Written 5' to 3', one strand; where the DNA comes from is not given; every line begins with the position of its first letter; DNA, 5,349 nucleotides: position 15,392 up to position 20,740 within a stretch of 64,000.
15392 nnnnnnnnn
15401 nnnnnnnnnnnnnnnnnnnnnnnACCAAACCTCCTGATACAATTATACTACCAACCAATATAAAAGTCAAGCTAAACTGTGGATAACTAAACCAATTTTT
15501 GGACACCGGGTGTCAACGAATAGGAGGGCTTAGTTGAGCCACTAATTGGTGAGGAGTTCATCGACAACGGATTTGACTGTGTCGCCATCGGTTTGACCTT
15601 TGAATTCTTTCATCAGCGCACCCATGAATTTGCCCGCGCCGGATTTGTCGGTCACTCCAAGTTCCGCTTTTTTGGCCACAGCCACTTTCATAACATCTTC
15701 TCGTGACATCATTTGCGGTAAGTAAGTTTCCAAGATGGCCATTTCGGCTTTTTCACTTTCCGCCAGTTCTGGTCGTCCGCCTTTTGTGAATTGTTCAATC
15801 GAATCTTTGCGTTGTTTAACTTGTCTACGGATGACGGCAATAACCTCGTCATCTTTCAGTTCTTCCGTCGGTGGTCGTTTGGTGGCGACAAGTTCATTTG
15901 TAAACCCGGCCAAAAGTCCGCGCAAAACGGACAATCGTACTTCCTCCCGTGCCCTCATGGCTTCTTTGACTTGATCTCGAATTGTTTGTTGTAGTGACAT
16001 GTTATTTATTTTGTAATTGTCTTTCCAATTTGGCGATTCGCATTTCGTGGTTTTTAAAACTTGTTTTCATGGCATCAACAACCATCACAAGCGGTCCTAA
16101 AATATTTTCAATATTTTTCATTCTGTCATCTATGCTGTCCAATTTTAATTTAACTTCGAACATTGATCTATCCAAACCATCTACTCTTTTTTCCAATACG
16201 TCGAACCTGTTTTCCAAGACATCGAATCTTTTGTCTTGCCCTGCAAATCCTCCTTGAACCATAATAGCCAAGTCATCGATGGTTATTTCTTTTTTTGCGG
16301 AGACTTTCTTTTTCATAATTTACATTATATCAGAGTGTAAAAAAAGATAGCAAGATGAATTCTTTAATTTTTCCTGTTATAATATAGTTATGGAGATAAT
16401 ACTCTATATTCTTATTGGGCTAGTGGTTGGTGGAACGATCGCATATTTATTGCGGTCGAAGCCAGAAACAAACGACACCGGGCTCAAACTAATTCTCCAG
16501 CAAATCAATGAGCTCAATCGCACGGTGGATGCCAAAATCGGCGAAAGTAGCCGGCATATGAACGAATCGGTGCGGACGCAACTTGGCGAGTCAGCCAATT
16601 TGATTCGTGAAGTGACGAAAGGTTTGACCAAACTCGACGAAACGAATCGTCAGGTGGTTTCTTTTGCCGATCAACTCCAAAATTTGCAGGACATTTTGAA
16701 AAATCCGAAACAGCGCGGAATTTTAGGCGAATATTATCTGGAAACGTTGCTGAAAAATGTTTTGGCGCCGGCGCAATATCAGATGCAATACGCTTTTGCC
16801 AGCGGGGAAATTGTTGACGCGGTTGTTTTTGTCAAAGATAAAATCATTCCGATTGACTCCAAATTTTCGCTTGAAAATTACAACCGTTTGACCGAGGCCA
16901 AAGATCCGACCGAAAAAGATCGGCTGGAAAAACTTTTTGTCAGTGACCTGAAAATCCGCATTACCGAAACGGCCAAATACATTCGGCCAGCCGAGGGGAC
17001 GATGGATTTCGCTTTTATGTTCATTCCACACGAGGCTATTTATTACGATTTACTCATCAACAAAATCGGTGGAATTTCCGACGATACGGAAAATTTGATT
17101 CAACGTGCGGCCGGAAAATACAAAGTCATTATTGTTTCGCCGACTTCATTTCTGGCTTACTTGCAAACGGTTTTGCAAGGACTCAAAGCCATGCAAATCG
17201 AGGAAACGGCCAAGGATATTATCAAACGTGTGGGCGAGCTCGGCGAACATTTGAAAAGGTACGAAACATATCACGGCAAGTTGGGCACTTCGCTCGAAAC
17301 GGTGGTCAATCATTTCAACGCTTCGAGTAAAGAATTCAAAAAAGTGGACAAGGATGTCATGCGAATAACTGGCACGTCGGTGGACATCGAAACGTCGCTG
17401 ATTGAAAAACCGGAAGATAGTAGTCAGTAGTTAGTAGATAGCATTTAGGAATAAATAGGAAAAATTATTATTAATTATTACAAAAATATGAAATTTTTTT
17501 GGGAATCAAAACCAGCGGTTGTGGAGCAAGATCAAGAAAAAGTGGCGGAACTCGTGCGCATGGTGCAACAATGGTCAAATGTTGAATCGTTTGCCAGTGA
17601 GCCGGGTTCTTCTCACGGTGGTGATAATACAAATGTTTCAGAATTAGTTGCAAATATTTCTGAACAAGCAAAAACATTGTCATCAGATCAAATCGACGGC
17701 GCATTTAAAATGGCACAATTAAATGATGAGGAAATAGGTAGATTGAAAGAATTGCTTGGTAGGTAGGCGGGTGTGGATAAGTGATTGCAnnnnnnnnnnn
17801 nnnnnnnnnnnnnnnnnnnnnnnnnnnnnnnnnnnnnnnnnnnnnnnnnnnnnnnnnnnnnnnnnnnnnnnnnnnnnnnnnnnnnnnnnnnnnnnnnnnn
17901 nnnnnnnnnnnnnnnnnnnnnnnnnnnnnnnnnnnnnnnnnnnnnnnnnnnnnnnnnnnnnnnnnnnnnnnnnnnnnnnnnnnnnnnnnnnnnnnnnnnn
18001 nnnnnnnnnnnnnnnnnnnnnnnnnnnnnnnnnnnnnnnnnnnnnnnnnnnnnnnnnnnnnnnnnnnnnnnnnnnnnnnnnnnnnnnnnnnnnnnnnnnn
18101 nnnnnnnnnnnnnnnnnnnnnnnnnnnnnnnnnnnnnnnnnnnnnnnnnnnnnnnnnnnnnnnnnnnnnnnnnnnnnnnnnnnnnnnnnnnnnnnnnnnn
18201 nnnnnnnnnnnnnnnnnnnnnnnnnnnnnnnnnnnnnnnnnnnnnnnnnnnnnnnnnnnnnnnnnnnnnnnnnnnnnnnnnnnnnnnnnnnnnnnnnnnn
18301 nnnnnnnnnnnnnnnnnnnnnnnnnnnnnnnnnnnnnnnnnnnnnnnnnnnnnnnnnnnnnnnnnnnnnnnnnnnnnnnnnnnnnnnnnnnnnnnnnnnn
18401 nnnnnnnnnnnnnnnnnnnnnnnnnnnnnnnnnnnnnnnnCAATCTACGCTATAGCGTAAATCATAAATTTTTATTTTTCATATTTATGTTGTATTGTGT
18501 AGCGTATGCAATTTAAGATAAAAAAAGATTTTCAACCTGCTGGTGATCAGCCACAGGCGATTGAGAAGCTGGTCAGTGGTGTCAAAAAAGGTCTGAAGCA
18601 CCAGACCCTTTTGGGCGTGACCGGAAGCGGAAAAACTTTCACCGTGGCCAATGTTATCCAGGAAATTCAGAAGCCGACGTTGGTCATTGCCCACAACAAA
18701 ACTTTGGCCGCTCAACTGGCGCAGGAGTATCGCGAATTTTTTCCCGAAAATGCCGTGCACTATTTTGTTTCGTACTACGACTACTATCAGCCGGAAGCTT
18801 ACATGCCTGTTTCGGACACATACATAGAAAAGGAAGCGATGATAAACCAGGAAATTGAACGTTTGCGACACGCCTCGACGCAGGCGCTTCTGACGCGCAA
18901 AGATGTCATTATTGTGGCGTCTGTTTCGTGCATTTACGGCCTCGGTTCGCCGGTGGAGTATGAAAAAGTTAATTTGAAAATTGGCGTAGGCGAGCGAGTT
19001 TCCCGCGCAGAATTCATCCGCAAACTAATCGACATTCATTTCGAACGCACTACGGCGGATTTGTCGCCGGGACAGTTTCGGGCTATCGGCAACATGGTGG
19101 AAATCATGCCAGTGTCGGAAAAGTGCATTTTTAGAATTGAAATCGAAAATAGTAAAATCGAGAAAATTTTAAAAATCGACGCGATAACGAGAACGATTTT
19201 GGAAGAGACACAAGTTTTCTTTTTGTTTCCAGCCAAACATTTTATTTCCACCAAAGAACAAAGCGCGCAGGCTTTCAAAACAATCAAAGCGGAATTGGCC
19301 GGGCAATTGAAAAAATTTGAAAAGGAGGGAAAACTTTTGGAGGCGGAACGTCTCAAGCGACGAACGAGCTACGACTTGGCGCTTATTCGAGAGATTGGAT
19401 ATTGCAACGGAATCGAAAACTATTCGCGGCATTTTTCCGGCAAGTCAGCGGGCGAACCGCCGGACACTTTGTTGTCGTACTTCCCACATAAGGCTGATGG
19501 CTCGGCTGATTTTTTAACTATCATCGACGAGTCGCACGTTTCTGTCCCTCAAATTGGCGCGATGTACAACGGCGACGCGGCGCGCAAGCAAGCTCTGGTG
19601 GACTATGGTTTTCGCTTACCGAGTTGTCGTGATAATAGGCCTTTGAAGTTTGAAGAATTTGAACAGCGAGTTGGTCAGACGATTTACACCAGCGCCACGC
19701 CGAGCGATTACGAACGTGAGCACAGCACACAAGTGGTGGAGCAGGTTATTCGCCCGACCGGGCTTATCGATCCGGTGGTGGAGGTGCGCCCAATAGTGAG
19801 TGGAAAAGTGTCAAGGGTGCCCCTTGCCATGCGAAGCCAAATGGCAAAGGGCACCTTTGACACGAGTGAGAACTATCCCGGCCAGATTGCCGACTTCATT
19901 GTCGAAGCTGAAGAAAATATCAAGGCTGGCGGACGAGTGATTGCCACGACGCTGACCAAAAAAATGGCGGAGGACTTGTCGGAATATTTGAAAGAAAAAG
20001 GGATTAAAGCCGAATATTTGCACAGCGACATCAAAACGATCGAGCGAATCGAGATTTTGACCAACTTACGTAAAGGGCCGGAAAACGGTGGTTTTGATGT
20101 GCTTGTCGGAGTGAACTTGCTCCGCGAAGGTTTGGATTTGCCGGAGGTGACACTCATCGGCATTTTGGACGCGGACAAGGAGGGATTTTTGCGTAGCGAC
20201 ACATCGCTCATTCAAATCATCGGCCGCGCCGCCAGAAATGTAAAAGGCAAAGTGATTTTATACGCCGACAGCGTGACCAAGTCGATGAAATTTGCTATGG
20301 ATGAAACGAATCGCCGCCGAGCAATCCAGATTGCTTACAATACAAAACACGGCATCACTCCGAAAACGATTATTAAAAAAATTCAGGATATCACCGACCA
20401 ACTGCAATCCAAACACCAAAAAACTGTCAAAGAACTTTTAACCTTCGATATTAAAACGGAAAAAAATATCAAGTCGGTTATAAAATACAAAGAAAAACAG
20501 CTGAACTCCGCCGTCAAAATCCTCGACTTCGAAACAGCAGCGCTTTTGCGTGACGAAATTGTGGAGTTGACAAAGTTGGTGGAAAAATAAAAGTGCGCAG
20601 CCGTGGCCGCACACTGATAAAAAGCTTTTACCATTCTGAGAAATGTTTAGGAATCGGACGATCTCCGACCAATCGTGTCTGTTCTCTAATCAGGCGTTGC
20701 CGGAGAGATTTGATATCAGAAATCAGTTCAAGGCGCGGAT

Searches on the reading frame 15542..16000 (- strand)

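Call 28: search_protein_families(library=pfam, proteins=[window:15542-16000:-], max_evalue=0.001)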
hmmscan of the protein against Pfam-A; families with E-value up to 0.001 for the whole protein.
window:15542-16000:- (152 aa): 2 families
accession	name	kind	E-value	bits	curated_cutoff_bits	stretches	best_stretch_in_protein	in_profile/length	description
PF09424.15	YqeY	-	3.6e-41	141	27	1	5-150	2-143/143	Yqey-like protein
PF02637.23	GatB_Yqey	-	0.00098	19.5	27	0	120-150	118-148/148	GatB domain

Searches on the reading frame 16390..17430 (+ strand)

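Call 28: search_protein_families(library=pfam, proteins=[window:16390-17430:+], max_evalue=0.001)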
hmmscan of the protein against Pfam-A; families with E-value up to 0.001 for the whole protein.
window:16390-17430:+ (346 aa): 1 family
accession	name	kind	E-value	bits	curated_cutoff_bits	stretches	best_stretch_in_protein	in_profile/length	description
PF02646.22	RmuC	-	6.6e-51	173.6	26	1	37-318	1-273/291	RmuC family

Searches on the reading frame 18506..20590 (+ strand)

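Call 28: search_protein_families(library=pfam, proteins=[window:18506-20590:+], max_evalue=0.001)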
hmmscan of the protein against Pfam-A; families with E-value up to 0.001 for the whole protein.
window:18506-20590:+ (694 aa): 6 families
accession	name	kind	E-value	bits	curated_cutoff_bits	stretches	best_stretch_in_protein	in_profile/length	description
PF12344.14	UvrB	-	4e-23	81.4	27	1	585-626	1-42/43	Ultra-violet resistance protein B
PF17757.6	UvrB_inter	-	1.8e-20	73.3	22.9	1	157-246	1-91/91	UvrB interaction domain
PF00271.37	Helicase_C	-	7e-19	68.5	23.5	1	471-578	11-109/110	Helicase conserved C-terminal domain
PF04851.21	ResIII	-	1.2e-12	48.5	22.5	1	12-136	5-130/164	Type III restriction enzyme, res subunit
PF02151.25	UVR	-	0.00018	21.6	21.5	1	657-688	2-33/36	UvrB/uvrC motif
PF13604.12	AAA_30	-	0.00021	21.5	27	0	14-75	5-66/191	AAA domain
